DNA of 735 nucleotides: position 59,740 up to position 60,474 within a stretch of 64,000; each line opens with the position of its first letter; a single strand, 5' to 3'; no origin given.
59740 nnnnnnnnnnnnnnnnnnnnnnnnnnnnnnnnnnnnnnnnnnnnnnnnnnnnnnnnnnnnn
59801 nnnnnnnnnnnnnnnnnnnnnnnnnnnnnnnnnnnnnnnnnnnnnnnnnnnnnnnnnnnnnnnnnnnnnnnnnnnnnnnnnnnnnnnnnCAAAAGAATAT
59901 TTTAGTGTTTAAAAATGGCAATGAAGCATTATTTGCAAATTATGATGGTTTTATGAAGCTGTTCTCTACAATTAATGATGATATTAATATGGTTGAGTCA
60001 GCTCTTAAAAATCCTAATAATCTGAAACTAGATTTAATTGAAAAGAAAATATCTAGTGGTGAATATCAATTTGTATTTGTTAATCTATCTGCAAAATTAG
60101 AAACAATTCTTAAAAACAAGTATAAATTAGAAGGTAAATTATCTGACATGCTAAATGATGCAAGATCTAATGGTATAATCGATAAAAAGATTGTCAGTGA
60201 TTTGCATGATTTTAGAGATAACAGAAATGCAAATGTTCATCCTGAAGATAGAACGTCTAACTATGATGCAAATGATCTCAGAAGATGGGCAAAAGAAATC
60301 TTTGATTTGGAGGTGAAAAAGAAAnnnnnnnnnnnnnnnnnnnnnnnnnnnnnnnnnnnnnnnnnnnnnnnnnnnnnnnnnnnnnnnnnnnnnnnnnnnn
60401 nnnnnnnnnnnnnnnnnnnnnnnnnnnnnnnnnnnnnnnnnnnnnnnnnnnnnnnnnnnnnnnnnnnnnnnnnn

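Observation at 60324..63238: Possible Dodola-like pair: coiled-coil protein plus a ClpB-D2-like ATPase with a novel N-domain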

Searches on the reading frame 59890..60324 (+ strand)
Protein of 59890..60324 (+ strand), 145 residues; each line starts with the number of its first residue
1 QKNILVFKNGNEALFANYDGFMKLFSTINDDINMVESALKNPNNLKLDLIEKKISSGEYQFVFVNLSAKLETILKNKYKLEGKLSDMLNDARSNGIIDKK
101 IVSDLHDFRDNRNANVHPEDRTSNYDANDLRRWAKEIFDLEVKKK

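Call 106: search_solved_structures(query=window:59890-60324:+, max_evalue=5)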
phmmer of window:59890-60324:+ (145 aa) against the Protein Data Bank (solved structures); distinct sequences matched with E-value up to 5: 2.
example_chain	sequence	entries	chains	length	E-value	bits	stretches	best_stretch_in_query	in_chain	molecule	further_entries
6h9m_A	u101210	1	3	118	0.38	14.2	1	34-90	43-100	Coiled-coil domain-containing protein 90B, mitochondrial,General control protein GCN4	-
4ddq_A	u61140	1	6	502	0.51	13.8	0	47-90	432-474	DNA gyrase subunit A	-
